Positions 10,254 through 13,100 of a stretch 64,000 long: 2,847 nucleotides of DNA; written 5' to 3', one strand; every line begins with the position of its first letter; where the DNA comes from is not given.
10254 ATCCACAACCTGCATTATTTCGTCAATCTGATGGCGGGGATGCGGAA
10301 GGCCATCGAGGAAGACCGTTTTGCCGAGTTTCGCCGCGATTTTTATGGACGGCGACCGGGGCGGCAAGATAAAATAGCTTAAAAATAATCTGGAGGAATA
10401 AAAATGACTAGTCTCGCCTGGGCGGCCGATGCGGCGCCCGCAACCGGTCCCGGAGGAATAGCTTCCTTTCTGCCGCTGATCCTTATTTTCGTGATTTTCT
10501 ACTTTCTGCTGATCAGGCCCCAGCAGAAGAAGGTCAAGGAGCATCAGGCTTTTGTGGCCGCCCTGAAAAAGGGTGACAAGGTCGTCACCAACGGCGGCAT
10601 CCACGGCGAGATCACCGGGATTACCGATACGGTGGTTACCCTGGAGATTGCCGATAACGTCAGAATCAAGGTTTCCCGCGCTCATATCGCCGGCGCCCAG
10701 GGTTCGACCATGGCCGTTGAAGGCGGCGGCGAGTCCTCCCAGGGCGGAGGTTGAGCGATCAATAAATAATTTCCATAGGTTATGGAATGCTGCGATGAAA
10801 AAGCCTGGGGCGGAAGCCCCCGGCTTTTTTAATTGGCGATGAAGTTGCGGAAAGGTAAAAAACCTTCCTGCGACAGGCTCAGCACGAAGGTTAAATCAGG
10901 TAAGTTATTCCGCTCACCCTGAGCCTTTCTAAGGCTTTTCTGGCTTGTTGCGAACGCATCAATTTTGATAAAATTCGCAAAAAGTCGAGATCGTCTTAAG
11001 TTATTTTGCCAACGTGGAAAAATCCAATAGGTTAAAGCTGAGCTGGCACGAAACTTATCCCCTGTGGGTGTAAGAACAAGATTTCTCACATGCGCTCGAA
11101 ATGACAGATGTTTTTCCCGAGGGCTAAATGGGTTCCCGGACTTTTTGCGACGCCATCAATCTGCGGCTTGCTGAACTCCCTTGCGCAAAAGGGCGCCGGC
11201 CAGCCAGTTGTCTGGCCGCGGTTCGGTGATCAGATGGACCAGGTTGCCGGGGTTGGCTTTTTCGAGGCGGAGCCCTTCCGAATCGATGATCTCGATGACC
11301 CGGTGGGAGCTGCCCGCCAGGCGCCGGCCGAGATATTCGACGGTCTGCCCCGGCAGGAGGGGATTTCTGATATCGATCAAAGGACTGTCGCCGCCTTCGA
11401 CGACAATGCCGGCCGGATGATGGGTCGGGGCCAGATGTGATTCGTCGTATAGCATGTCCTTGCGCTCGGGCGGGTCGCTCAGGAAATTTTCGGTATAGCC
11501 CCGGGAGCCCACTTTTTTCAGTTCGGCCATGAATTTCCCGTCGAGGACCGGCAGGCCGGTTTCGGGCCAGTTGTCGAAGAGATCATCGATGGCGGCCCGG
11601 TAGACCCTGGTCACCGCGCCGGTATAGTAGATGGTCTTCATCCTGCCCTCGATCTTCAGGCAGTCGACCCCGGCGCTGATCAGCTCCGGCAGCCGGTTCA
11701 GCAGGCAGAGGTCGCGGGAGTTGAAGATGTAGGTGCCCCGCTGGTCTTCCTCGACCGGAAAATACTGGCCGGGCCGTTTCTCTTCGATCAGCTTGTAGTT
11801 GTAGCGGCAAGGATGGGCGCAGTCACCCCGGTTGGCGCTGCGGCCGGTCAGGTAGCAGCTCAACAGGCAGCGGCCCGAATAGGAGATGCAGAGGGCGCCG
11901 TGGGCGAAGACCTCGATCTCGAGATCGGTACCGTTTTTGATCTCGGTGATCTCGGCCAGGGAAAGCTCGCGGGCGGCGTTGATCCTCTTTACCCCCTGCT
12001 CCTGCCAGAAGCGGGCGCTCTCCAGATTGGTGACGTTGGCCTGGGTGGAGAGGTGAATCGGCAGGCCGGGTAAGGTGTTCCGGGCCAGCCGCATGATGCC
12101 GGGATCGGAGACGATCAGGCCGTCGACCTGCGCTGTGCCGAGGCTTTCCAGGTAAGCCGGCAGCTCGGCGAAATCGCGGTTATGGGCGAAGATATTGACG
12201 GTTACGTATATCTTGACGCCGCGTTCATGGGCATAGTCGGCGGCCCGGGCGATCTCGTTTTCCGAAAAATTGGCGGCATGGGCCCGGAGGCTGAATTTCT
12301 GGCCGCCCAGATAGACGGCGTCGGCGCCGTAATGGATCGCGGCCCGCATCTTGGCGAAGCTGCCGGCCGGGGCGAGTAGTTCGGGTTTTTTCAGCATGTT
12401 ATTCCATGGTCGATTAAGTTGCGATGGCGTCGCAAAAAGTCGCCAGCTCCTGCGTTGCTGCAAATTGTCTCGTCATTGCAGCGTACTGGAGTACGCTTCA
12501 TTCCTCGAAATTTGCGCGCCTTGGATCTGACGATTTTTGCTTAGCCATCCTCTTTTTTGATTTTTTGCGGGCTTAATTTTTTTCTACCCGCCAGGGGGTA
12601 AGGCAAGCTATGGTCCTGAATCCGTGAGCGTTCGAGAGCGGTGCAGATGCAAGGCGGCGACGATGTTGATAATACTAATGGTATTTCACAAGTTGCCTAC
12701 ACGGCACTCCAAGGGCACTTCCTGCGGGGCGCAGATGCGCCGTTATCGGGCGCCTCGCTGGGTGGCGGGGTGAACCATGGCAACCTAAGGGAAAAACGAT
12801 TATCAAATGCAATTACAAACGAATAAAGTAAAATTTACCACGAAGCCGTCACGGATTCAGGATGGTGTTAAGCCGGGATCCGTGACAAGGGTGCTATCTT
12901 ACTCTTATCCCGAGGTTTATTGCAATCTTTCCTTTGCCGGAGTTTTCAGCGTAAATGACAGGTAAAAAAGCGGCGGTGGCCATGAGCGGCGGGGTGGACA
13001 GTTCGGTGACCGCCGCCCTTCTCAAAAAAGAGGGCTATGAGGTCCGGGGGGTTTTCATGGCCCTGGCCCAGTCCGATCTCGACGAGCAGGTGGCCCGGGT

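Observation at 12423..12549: Three near-identical copies of a 127-bp MITE-like element in 64 kb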

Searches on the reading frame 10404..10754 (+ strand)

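Call 84: search_protein_families(library=pfam, max_evalue=0.001, proteins=[window:10404-10754:+])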
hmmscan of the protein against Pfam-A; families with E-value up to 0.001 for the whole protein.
window:10404-10754:+ (116 aa): 1 family
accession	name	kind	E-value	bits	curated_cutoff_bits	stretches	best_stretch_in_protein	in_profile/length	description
PF02699.20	YajC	-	5.5e-33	113.1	28.2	1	21-96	2-77/78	Preprotein translocase subunit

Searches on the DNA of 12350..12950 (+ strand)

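Call 28: search_rna_families(source=window, start=12350, end=12950, threshold=evalue, max_evalue=10, show_alignments=2)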
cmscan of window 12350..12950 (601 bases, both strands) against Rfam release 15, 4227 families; matches with E-value up to 10: 5.
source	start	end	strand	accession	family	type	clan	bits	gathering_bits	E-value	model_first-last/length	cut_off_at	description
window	12435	12508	+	RF02538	TarB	Gene; sRNA;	-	17.3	80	1.2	1-79/79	no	Vibrio ToxT activated RNA TarB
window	12695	12751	-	RF02163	sR-tMet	Gene; snRNA; snoRNA; CD-box;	-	16.6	50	4.4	1-72/72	no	Small nucleolar RNA sR-tMet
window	12773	12883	-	RF02412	snoR144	Gene; snRNA; snoRNA; HACA-box;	-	14.5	100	5.1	1-145/145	no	Small nucleolar RNA snoR144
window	12721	12761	+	RF00194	Rubella_3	Cis-reg;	-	14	35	6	3-30/68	no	Rubella virus 3' cis-acting element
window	12791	12888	-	RF02189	ST7-OT4_3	Gene; lncRNA;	-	11.8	50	2.4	212-302/302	no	ST7 overlapping transcript 4 conserved region 3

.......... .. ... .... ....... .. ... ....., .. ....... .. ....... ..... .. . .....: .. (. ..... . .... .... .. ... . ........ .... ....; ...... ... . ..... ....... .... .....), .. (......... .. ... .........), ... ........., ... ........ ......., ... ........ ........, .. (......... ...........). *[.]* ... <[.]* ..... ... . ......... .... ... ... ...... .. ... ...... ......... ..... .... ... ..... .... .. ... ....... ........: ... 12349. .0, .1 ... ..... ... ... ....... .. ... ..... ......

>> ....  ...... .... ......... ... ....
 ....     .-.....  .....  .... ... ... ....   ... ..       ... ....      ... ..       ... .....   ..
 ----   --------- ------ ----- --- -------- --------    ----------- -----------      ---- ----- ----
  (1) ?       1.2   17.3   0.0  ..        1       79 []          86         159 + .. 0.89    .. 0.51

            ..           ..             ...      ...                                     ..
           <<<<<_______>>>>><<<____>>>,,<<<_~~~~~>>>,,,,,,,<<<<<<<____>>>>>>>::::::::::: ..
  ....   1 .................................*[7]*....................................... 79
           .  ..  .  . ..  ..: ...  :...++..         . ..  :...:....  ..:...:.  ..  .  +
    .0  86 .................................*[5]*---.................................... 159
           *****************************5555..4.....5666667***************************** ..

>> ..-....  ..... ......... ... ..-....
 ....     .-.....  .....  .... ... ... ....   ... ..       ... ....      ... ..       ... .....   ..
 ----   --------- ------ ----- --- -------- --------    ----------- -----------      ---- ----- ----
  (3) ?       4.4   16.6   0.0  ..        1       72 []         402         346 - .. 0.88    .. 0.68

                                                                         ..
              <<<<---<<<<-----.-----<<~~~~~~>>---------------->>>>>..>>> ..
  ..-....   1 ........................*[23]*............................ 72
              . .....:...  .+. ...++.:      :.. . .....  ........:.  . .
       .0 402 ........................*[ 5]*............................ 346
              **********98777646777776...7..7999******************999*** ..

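Call 86: search_dna_similar(query=window:12415-12585:+, collection=plasmids, mode=distant, max_evalue=1, max_rows=20)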
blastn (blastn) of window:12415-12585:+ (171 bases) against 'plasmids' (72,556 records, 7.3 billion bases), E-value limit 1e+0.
No match.
